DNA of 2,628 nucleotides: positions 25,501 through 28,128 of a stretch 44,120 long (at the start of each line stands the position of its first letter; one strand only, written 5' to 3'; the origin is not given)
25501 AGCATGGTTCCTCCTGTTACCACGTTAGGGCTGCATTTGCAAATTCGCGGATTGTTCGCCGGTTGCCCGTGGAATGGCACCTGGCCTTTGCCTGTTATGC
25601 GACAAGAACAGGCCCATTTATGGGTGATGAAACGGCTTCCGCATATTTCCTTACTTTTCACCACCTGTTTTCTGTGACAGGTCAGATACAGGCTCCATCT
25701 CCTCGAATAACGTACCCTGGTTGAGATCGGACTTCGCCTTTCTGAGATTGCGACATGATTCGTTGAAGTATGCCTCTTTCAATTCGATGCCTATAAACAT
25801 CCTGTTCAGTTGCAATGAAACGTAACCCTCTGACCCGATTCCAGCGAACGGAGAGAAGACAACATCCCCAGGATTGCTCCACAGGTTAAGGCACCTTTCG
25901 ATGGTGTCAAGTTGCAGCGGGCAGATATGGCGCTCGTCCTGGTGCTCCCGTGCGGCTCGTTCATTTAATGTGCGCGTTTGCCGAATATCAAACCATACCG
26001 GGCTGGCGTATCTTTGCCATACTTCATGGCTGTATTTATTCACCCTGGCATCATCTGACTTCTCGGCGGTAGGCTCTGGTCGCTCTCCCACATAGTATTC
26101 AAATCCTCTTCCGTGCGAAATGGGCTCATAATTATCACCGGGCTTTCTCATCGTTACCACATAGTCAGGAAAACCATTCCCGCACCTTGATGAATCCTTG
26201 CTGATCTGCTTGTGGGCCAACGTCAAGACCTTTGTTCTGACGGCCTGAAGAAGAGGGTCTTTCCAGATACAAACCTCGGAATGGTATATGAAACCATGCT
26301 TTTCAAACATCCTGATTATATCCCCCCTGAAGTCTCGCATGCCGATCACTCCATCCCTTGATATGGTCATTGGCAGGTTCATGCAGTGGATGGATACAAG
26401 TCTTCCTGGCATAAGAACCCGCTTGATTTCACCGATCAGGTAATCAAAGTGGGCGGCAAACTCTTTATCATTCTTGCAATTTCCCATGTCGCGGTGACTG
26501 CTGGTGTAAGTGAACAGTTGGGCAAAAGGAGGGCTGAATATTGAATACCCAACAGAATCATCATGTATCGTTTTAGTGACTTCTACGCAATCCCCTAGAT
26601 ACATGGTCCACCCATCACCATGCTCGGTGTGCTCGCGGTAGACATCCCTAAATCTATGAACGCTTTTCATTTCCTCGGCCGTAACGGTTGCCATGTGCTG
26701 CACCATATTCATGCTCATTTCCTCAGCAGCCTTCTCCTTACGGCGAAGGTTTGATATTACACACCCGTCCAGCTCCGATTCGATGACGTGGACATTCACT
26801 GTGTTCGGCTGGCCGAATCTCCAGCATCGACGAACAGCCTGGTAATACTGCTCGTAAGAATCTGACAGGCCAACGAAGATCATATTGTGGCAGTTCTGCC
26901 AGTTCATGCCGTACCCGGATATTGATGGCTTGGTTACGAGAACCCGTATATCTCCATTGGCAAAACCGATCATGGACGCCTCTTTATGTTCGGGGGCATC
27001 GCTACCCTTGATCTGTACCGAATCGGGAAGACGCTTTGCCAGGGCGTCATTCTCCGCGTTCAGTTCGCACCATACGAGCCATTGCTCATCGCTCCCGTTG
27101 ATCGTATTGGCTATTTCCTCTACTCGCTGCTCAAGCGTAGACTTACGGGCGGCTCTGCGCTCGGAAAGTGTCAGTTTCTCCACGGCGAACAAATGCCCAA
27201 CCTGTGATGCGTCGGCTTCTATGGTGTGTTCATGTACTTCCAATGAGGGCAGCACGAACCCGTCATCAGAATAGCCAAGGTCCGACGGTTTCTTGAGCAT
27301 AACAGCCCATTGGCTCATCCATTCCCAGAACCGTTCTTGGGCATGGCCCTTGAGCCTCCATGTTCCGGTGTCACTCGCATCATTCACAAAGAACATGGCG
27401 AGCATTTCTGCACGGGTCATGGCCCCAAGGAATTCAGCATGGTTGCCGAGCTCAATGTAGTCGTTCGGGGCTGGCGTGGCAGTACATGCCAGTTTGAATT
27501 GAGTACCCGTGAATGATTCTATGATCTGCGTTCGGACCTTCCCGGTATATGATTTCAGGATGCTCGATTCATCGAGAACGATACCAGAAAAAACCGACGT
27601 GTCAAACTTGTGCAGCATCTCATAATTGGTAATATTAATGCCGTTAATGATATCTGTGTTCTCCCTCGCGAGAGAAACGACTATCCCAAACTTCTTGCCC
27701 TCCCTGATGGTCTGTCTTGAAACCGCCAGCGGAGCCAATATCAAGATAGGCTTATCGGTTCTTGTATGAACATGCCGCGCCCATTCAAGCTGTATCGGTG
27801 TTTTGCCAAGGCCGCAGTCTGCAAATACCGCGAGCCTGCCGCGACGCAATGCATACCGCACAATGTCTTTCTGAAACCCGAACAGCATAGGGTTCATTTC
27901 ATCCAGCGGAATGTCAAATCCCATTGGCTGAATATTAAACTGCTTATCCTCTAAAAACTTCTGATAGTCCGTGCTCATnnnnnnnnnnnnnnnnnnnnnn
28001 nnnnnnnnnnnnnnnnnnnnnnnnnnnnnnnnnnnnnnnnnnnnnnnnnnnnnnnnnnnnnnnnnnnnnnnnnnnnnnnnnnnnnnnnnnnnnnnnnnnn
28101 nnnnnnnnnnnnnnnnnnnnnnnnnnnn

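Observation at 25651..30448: AT-rich DNA-modification-like island at the end of the early operon: PAPS-reductase-like, recombinase-like, DUF4406-like and SNF2-methyltransferase fusion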

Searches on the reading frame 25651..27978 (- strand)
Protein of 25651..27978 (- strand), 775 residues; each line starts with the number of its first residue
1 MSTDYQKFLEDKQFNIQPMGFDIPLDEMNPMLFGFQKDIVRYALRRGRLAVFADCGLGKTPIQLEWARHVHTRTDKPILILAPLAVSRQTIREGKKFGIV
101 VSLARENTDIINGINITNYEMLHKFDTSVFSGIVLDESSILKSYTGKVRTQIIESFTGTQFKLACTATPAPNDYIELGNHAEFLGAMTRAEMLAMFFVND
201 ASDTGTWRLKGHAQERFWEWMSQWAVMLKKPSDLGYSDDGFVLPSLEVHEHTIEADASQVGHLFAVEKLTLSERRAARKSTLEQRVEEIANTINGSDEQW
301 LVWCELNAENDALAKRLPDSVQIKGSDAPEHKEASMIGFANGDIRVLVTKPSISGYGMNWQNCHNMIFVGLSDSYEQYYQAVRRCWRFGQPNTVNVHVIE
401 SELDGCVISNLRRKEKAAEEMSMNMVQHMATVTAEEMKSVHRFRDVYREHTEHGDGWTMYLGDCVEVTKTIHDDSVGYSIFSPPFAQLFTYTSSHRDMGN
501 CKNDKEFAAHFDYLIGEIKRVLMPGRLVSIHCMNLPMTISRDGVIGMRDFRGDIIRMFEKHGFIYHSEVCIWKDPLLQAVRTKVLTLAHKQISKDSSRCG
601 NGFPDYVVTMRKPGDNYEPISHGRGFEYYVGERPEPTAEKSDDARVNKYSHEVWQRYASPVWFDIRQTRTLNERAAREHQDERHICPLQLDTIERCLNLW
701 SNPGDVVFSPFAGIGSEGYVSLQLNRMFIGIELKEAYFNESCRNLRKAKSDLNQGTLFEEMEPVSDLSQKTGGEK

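Call 3: search_protein_families(library=pfam, proteins=[window:25651-27978:-], max_evalue=0.01)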
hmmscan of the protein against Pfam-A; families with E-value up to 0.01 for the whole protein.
window:25651-27978:- (775 aa): 2 families
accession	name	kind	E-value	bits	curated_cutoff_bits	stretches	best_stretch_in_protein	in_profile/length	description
PF01555.25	N6_N4_Mtase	-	5.4e-18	66.2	26.7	1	482-740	7-218/221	DNA methylase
PF00271.37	Helicase_C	-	1.2e-07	32.4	23.5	1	294-389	12-110/110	Helicase conserved C-terminal domain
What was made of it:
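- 25651..26610 (-): C-terminal beta-class N6/N4 DNA methyltransferase module (about aa 457-775, plus the stop codon). Motif IV is SPPF (aa 482) and motif I is FAGIG (aa 711). Call 3 (N6_N4_Mtase 5.4e-18).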

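Call 4: search_protein_families(library=phrogs, proteins=[window:25651-27978:-], max_evalue=0.001)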
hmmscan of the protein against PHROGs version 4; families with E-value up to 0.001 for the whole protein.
window:25651-27978:- (775 aa): 13 families
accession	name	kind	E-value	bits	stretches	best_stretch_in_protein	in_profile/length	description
phrog_16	-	DNA, RNA and nucleotide metabolism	1.9e-78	265.7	1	6-770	251-934/986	DNA helicase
phrog_62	-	DNA, RNA and nucleotide metabolism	4.6e-64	217.7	1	22-439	687-1151/1881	DNA helicase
phrog_67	-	other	9.1e-39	135.1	1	417-759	69-357/743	DNA methyltransferase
phrog_498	-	other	7.7e-17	62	2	653-749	325-424/633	DNA methyltransferase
phrog_11354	-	unknown function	3.2e-12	47.2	1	332-422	12-105/116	-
phrog_12517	-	unknown function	3.3e-08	34.1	1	458-571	161-268/316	-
phrog_31240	-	unknown function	1.5e-07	32.6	1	4-56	3-54/89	-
phrog_3008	-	other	2.6e-07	31.1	1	675-744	141-210/244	DNA methyltransferase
phrog_18293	-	other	4.1e-07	31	1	682-750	42-112/119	methyltransferase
phrog_6952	-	other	6.8e-06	27.1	1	682-747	112-177/181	DNA methyltransferase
phrog_6025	-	other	5.4e-05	23.9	1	457-574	12-110/192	DNA methyltransferase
phrog_23148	-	unknown function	0.00016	22.7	1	672-749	71-150/165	-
phrog_8769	-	other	0.00045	21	1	699-748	7-56/71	methyltransferase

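Call 9: search_protein_families(library=padloc, proteins=[window:25651-27978:-], max_evalue=0.01)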
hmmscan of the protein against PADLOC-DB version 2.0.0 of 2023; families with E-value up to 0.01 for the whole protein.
window:25651-27978:- (775 aa): 55 families (the best 25 are shown)
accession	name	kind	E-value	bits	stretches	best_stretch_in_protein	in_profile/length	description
PDLC03353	MTase_II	-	5.3e-23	79.9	1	458-745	11-250/260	Type II methyltransferase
PDLC03350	MTase_II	-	8.8e-17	59.5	2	640-760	199-310/312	Type II methyltransferase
PDLC03387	MTase_II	-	5.5e-16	56.6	2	687-746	217-276/289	Type II methyltransferase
PDLC03371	MTase_II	-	2.1e-15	55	1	672-751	179-258/260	Type II methyltransferase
PDLC03238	MTase_II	-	5.1e-14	50.1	2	660-754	287-375/428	Type II methyltransferase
PDLC03228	MTase_II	-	4.4e-13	47.6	1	677-755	142-215/227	Type II methyltransferase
PDLC03299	MTase_II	-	9.1e-12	43.1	1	687-758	197-269/296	Type II methyltransferase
PDLC03260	MTase_II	-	2.4e-11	41.1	1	647-755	219-317/349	Type II methyltransferase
PDLC03216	MTase_II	-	2.9e-10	37.7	1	694-750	204-260/364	Type II methyltransferase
PDLC03738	oMTase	-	1.6e-09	35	1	692-746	212-266/376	orphan methyltransferase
PDLC02852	DpdE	-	4e-09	33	1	30-403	464-836/905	DpdE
PDLC03259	MTase_II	-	7.4e-09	32.9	1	460-573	7-117/423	Type II methyltransferase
PDLC03252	MTase_II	-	7.7e-08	30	1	678-744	286-352/365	Type II methyltransferase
PDLC03323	MTase_II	-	1e-07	29.4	2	695-747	244-297/330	Type II methyltransferase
PDLC03339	MTase_II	-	2.6e-07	27.7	1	687-738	215-264/399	Type II methyltransferase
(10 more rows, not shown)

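Call 10: search_protein_families(library=ncbifam, proteins=[window:25651-27978:-], max_evalue=0.01)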
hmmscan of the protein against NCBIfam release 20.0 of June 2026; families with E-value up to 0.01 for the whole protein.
window:25651-27978:- (775 aa): 5 families
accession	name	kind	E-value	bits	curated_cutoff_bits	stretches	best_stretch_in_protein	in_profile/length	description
NF010253.0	PRK13699.1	subfamily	2.2e-09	37.3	244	1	691-760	151-220/226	DNA methyltransferase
NF008572.0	PRK11524.1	equivalog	3e-09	36.4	292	1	691-749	202-260/294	adenine-specific DNA-methyltransferase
NF050803.1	DnaMtaseCcrMCaul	equivalog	2.1e-08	33.5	830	1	673-749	175-251/350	adenine-specific DNA-methyltransferase CcrM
NF053675.1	pilus_reg_Snf2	equivalog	0.00024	19.3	1100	0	47-177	603-744/1029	pilus expression-regulating Snf2 family helicase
NF058637.1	helic_SCO1167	equivalog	0.00085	17.5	1200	0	279-421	761-909/932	SCO1167/SCO6262 family helicase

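Call 12: search_dna_similar(query=window:25651-27978:-, collection=phages, mode=protein, max_rows=30)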
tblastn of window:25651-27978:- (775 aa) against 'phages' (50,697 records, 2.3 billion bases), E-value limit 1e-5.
Records with a match: 426; places in all: 427; records where one place covers at least 80% of the query: 306.
Best place of each record, by identity: <60% 426.
By first word of the organism name: Mycobacterium 147; Staphylococcus 86; Flavobacterium 85; Arthrobacter 27; Pseudomonas 23; Streptococcus 15; Gordonia 9; Synechococcus 7; Bacteriophage 5; Caudoviricetes 4; and 11 more.
By host as written in the record: Mycobacterium smegmatis mc2 155 110; Flavobacterium columnare 62; Staphylococcus aureus 32; - 30; Mycobacterium smegmatis mc#155 21; Pseudomonas aeruginosa 17; Arthrobacter globiformis NRRL B-2979 SEA 12; Arthrobacter globiformis B-2979 10; and 85 more.
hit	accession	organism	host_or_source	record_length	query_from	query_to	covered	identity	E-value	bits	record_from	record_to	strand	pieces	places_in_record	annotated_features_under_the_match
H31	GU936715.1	Synechococcus phage S-CBS3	Synechococcus sp. CB0202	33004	5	759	97%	55.7%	0e+0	861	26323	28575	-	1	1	DNA methylase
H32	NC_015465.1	Synechococcus phage S-CBS3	Synechococcus sp. CB0202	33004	5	759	97%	55.7%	0e+0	861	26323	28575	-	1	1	DNA methylase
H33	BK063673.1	Caudoviricetes sp. vir525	Methanosarcinales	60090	1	758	98%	52.9%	0e+0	828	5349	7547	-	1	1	DNA helicase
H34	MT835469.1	Bacteriophage sp.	human fecal samples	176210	4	751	95%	52.5%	0e+0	817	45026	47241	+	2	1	record has no annotation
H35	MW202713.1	Caudoviricetes sp.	Manatee Spring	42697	5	758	94%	52.4%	5e-130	764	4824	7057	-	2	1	deaD-like helicases superfamily | adenine specific methyltransferase mboiiA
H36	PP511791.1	Dulem virus 39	Propithecus coquereli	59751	4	745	96%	51.3%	2e-146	803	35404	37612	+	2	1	helicase (x2)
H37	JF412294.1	EBPR podovirus 1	-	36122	1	748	97%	50.4%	0e+0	787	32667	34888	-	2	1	gp52: helicase | gp50: methylase | gp51: hypothetical protein | gp53: hypothetical protein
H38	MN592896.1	Alteromonas phage XX1924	Alteromonas litorea TF-22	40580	4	758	97%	47.9%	1e-107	714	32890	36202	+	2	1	hypothetical protein (x2) | DNA methylase N-4/N-6 domain-containing protein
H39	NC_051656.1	Mycobacterium phage Fancypants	Mycobacterium smegmatis mc2 155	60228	3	773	99%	43.9%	0e+0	648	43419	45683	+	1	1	69: DNA helicase | 70: site-specific DNA-methyltransferase | 71: hypothetical protein | 68: HNH endonuclease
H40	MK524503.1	Mycobacterium phage Fancypants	Mycobacterium smegmatis mc2 155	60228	3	773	99%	43.9%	0e+0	648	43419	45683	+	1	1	69: DNA helicase | 70: DNA methylase | 71: hypothetical protein | 68: HNH endonuclease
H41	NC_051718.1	Mycobacterium phage Whouxphf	Mycobacterium smegmatis mc2 155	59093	3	773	99%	43.9%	0e+0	648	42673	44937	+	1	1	63: DNA helicase | 64: site-specific DNA-methyltransferase | 65: hypothetical protein | 62: HNH endonuclease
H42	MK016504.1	Mycobacterium phage Whouxphf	Mycobacterium smegmatis mc2 155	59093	3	773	99%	43.9%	0e+0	648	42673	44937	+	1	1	63: helicase | 64: methyltransferase | 65: hypothetical protein | 62: HNH endonuclease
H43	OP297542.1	Mycobacterium phage Aubs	Mycobacterium smegmatis mc2 155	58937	3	773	99%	43.8%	0e+0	646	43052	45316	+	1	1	66: DNA helicase | 67: DNA methyltransferase | 68: hypothetical protein | 65: HNH endonuclease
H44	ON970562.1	Mycobacterium phage Jarcob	Mycobacterium smegmatis mc#155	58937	3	773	99%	43.6%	0e+0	648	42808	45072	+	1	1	65: DNA helicase | 66: DNA methyltransferase | 67: hypothetical protein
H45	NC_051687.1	Mycobacterium phage Moonbeam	Mycobacterium smegmatis mc#155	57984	3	773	99%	43.6%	0e+0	647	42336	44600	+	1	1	65: DNA helicase | 66: site-specific DNA-methyltransferase | 67: hypothetical protein | 64: HNH endonuclease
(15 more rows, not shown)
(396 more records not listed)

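Call 13: get_annotated_region(hit=H31, flank=5000)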
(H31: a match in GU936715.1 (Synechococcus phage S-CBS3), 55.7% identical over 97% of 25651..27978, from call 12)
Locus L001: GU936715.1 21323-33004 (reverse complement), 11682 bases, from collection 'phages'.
description: Synechococcus phage S-CBS3, complete genome.
organism: Synechococcus phage S-CBS3 (NCBI taxid 753085)
taxonomy: Viruses; Duplodnaviria; Heunggongvirae; Uroviricota; Caudoviricetes
host: Synechococcus sp. CB0202; source: surface water in Chesapeake Bay stn. 804; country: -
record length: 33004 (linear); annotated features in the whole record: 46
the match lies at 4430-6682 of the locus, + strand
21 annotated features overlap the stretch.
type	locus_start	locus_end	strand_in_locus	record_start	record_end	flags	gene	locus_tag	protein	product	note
CDS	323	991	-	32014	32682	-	-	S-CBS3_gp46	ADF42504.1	hypothetical protein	-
CDS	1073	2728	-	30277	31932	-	-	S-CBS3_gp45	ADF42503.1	putative hexameric replicative helicase RepA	-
CDS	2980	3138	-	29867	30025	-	-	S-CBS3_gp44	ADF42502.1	hypothetical protein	-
CDS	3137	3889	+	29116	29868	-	-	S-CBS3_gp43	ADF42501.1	hypothetical protein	-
CDS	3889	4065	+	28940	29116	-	-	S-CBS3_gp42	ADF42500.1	hypothetical protein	-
CDS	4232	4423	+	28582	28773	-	-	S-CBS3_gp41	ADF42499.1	hypothetical protein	-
CDS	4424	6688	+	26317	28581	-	-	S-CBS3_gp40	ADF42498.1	DNA methylase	-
CDS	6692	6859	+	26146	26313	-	-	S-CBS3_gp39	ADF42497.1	hypothetical protein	-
CDS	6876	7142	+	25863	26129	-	-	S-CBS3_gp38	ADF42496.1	hypothetical protein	-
CDS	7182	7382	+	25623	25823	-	-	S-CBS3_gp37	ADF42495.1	hypothetical protein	-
CDS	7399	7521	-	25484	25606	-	-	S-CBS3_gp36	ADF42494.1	hypothetical protein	-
CDS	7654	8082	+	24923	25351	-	-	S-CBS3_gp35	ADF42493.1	hypothetical protein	-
CDS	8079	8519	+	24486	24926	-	-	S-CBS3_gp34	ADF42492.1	endodeoxyribonuclease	-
CDS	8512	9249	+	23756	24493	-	-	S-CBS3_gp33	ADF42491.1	hypothetical protein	-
CDS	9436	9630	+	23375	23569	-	-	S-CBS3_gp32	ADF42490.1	hypothetical protein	-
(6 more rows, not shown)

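Call 14: get_annotated_region(hit=H37, flank=5000)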
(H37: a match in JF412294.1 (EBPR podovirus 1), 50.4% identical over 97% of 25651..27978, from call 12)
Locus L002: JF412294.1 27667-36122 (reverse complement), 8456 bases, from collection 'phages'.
description: EBPR podovirus 1, partial sequence.
organism: EBPR podovirus 1 (NCBI taxid 1048515)
taxonomy: Viruses; Duplodnaviria; Heunggongvirae; Uroviricota; Caudoviricetes
host: -; source: -; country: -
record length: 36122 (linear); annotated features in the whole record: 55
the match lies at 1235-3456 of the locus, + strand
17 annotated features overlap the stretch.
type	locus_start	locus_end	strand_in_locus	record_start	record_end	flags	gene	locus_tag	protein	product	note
CDS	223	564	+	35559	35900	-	gp55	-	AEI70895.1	Cro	-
CDS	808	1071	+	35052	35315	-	gp54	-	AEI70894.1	hypothetical protein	EPV1_54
CDS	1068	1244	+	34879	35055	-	gp53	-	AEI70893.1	hypothetical protein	EPV1_53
CDS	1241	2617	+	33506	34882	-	gp52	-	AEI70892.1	helicase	-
CDS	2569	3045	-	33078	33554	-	gp51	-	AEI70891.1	hypothetical protein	EPV1_51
CDS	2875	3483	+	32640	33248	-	gp50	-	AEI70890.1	methylase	-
CDS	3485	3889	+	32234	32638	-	gp49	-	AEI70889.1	hypothetical protein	EPV1_49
CDS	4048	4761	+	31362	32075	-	gp48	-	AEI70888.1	hypothetical protein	EPV1_48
CDS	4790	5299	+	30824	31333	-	gp47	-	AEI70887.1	hypothetical protein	EPV1_47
CDS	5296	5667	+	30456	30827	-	gp46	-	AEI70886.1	hypothetical protein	EPV1_46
CDS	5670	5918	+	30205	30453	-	gp45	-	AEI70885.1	hypothetical protein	EPV1_45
CDS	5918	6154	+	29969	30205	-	gp44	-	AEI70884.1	hypothetical protein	EPV1_44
CDS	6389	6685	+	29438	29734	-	gp43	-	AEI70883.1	H-NS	-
CDS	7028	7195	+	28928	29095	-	gp42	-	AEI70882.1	hypothetical protein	EPV1_42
CDS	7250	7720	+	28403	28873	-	gp41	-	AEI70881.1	hypothetical protein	EPV1_41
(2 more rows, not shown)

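Call 15: get_annotated_region(hit=H35, flank=5000)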
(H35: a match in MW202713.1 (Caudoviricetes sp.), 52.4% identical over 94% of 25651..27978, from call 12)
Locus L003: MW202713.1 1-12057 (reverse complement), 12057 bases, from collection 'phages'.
description: Podoviridae sp. isolate ct7QV12, complete genome.
organism: Caudoviricetes sp. (NCBI taxid 2832643)
taxonomy: Viruses; Duplodnaviria; Heunggongvirae; Uroviricota; Caudoviricetes
host: -; source: Manatee Spring; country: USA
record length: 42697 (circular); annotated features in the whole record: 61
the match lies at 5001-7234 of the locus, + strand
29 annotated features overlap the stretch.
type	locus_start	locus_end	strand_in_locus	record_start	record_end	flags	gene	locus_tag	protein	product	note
CDS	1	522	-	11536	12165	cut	-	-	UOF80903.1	single-strand annealing protein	-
CDS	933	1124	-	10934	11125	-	-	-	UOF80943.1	hypothetical protein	-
CDS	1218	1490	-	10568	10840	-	-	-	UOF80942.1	hypothetical protein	-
CDS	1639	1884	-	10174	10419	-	-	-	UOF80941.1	hypothetical protein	-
CDS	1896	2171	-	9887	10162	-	-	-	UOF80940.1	hypothetical protein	-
CDS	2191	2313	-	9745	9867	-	-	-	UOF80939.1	hypothetical protein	-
CDS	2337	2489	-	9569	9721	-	-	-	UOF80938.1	hypothetical protein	-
CDS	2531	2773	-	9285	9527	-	-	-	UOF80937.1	hypothetical protein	-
CDS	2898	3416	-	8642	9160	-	-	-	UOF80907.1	transcriptional repressor dicA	-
CDS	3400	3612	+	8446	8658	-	-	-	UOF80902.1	cro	-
CDS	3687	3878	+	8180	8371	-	-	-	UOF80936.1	DNA gyrase subunit a isomerase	-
CDS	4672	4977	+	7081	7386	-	-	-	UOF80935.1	arnA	-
CDS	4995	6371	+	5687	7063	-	-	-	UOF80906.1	deaD-like helicases superfamily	-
CDS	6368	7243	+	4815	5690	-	-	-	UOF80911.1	adenine specific methyltransferase mboiiA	-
CDS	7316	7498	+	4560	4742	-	-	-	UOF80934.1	hypothetical protein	-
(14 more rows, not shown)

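Call 16: get_annotated_region(hit=H33, flank=5000)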
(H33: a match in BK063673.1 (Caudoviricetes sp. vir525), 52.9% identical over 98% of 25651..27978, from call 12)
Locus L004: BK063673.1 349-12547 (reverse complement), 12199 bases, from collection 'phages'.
description: TPA_asm: Caudoviricetes sp. vir525 genomic sequence.
organism: Caudoviricetes sp. vir525 (NCBI taxid 3068363)
taxonomy: Viruses; Duplodnaviria; Heunggongvirae; Uroviricota; Caudoviricetes
host: Methanosarcinales; source: iso-alkane-degrading methanogenic enrichment culture; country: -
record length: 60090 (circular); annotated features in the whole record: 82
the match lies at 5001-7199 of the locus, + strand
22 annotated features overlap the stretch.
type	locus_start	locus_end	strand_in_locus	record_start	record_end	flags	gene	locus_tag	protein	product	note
CDS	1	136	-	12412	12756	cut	-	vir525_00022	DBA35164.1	hypothetical protein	-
CDS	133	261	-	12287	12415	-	-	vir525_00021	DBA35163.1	hypothetical protein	-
CDS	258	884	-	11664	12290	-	-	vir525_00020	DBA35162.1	hypothetical protein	-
CDS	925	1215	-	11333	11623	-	-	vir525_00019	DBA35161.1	hypothetical protein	-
CDS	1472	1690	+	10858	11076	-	-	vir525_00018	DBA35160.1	hypothetical protein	-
CDS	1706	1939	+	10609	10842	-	-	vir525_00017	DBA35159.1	hypothetical protein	-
CDS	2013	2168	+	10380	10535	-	-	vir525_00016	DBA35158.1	hypothetical protein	-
CDS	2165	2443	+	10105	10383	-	-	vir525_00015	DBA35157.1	hypothetical protein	-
CDS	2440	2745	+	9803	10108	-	-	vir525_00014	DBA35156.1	hypothetical protein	-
CDS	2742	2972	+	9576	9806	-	-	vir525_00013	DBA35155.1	hypothetical protein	-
CDS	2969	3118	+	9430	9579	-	-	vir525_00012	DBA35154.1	hypothetical protein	-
CDS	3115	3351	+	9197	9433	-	-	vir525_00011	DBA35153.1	hypothetical protein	-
CDS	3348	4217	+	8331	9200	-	-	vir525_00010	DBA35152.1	hypothetical protein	-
CDS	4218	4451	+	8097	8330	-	-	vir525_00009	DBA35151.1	hypothetical protein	-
CDS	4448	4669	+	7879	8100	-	-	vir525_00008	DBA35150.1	hypothetical protein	-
CDS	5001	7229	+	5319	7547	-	-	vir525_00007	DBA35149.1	DNA helicase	phrog_16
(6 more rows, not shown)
